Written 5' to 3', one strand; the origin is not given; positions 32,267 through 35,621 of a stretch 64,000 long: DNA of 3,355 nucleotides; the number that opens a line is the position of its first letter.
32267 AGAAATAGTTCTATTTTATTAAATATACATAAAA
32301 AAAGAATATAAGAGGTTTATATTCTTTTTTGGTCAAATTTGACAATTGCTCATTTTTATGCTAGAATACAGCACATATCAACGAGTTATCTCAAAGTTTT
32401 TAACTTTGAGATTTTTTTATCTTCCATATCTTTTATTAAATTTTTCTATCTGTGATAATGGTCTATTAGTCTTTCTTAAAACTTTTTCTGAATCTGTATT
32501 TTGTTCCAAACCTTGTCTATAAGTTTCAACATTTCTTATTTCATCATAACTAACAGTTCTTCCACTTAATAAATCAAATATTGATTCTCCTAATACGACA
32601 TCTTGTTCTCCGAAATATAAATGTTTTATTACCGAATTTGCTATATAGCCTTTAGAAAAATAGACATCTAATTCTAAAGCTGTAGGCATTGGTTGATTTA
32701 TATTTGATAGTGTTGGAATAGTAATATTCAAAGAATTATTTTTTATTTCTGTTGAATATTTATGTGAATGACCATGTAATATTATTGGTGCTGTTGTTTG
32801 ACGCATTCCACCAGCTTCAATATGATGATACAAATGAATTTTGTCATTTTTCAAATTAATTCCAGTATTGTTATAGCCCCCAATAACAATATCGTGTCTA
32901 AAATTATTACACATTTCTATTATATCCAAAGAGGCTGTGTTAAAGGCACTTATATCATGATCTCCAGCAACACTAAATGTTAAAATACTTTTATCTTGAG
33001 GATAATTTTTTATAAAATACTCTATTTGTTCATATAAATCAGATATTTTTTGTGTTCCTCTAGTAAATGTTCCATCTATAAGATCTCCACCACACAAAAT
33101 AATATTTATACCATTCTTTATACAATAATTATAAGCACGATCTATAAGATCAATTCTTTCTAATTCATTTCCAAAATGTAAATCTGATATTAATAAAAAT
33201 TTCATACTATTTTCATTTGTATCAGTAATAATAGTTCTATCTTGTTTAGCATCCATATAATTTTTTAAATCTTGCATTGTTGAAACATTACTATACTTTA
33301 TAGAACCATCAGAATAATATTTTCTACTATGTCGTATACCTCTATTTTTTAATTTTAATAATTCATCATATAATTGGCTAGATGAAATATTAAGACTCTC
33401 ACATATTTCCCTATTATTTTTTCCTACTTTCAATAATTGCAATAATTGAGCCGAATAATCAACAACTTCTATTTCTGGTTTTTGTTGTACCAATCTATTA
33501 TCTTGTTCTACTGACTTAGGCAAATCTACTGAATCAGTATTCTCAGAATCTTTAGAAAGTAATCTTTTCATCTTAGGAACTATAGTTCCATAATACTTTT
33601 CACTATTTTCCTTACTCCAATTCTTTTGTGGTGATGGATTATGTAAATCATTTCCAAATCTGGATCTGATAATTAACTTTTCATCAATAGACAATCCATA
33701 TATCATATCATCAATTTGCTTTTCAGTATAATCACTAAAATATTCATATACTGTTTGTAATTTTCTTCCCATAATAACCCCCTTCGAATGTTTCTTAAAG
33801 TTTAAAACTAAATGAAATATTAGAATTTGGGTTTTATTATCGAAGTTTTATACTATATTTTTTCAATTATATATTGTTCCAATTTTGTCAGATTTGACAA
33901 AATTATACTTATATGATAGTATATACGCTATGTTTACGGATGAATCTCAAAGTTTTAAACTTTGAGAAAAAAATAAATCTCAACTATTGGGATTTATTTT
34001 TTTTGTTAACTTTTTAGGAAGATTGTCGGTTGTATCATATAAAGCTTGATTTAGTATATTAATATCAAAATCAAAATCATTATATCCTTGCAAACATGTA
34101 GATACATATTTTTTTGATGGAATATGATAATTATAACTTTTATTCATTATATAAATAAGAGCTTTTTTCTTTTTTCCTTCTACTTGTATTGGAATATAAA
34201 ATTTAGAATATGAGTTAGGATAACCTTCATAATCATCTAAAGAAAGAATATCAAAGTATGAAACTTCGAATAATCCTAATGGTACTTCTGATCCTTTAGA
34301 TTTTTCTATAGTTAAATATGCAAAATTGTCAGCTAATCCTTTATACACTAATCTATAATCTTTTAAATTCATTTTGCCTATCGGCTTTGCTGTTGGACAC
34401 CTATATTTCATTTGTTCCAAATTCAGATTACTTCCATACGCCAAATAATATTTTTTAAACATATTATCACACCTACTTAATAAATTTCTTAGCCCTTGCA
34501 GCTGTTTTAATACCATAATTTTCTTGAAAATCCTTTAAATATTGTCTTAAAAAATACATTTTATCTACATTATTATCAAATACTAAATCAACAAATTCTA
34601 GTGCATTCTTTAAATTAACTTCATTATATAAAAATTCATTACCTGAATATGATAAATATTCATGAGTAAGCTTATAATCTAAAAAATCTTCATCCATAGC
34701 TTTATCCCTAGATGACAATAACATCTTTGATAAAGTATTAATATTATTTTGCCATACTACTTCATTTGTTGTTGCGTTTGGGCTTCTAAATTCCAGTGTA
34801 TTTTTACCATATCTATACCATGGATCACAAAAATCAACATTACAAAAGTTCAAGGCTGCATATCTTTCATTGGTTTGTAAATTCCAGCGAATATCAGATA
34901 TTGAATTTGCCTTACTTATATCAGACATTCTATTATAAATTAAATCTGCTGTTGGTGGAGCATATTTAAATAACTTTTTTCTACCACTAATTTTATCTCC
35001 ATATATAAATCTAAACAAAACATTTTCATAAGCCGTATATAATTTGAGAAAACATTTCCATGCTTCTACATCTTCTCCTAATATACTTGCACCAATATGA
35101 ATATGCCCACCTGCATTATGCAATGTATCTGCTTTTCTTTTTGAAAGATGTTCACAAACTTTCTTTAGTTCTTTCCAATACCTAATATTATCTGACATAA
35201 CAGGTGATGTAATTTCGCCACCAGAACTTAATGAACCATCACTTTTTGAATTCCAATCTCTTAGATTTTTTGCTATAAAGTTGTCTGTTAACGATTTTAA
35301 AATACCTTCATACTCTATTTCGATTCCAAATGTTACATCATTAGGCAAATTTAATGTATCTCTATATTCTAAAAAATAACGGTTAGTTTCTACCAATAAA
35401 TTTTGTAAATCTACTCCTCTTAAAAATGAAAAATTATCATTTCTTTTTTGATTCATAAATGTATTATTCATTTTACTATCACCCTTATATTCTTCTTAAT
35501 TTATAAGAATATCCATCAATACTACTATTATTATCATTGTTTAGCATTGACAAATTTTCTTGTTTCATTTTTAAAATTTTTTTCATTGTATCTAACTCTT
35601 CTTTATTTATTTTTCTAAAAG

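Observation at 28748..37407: Five tandem inverted-repeat-flanked promoters (candidate invertons) gate successive cargo operons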

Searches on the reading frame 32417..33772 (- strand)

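Call 6: search_protein_families(library=pfam, proteins=[window:32417-33772:-], max_evalue=0.01)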
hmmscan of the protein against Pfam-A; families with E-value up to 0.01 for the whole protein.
window:32417-33772:- (451 aa): 4 families
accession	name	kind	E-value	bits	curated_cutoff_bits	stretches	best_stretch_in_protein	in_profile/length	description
PF00149.33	Metallophos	-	5.5e-07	30.6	21.5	1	190-299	1-104/191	Calcineurin-like phosphoesterase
PF12850.12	Metallophos_2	-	1.8e-05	25.3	27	1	190-346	1-126/154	Calcineurin-like phosphoesterase superfamily domain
PF12920.12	TcdA_TcdB_pore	-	0.0003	19.7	27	1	80-191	527-631/655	TcdA/TcdB pore forming domain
PF13384.12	HTH_23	-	0.0041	17.3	24.6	0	108-136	8-36/50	Homeodomain-like domain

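Call 7: search_protein_families(library=padloc, proteins=[window:32417-33772:-], max_evalue=0.01)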
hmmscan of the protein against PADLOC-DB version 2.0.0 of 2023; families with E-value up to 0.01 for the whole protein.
window:32417-33772:- (451 aa): 3 families
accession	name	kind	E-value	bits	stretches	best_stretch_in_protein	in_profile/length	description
PDLC01438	Csa3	-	0.0054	14.8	1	54-173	97-210/305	"CAS-I,CAS-II,CAS-III,CAS-IV,CAS-V,CAS-VI; associated_signaling"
PDLC01268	CasR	-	0.0061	14.5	0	72-148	105-168/179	"CAS-I,CAS-II,CAS-III,CAS-IV,CAS-V,CAS-VI; associated_signaling"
PDLC01865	CARF3--CARF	-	0.0099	13.5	0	76-151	129-195/215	-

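Call 50: search_protein_families(library=phrogs, proteins=[window:32417-33772:-], max_evalue=0.001)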
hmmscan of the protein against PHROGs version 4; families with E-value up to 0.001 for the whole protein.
window:32417-33772:- (451 aa): 2 families
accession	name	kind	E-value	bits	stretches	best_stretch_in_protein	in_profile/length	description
phrog_7339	-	DNA, RNA and nucleotide metabolism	8.4e-08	32.9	1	167-318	8-167/263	DNA repair exonuclease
phrog_100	-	DNA, RNA and nucleotide metabolism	1.7e-06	27.7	1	184-275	23-117/989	SbcD-like subunit of palindrome specific endonuclease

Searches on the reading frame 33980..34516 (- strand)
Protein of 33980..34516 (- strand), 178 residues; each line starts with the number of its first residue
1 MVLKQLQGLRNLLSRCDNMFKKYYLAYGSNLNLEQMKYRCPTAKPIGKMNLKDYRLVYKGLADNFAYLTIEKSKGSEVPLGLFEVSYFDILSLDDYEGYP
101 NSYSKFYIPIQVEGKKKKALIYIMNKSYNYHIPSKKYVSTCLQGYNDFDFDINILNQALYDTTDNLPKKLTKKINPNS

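Call 6: search_protein_families(library=pfam, proteins=[window:33980-34516:-], max_evalue=0.01)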
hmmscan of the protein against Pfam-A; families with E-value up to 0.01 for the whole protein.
window:33980-34516:- (178 aa): 2 families
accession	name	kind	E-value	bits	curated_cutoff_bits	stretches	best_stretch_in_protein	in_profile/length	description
PF06094.17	GGACT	-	4.4e-10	40.6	22.8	1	25-137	2-118/120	Gamma-glutamyl cyclotransferase, AIG2-like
PF13772.11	AIG2_2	-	8.1e-05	23.4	27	1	82-144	6-69/83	AIG2-like family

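Call 7: search_protein_families(library=padloc, proteins=[window:33980-34516:-], max_evalue=0.01)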
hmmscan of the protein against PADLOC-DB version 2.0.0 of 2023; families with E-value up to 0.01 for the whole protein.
window:33980-34516:- (178 aa): 0 families

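Call 50: search_protein_families(library=phrogs, proteins=[window:33980-34516:-], max_evalue=0.001)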
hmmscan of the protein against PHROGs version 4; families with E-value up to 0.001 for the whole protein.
window:33980-34516:- (178 aa): 2 families
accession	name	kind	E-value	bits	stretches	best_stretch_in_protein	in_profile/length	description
phrog_2520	-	moron, auxiliary metabolic gene and host takeover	1.1e-39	136.9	1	18-165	7-161/166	gamma-glutamyl cyclotransferase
phrog_27033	-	unknown function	8.3e-25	88.9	1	23-158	2-131/208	-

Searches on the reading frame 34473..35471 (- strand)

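Call 6: search_protein_families(library=pfam, proteins=[window:34473-35471:-], max_evalue=0.01)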
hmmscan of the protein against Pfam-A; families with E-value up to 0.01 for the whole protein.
window:34473-35471:- (332 aa): 1 family
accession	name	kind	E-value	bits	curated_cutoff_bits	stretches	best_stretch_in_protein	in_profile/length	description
PF12224.13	Amidoligase_2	-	1.1e-11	45.5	22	1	62-250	53-244/245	Putative amidoligase enzyme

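Call 7: search_protein_families(library=padloc, proteins=[window:34473-35471:-], max_evalue=0.01)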
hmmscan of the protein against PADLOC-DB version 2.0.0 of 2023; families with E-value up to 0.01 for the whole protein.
window:34473-35471:- (332 aa): 0 families

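Call 50: search_protein_families(library=phrogs, proteins=[window:34473-35471:-], max_evalue=0.001)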
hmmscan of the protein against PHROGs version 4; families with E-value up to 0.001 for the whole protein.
window:34473-35471:- (332 aa): 2 families
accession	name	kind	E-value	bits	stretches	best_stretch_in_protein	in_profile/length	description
phrog_7469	-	other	1e-12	49.1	1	39-303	13-250/357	amidoligase enzyme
phrog_7631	-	other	2.4e-05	24.5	0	41-154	22-126/394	amidoligase enzyme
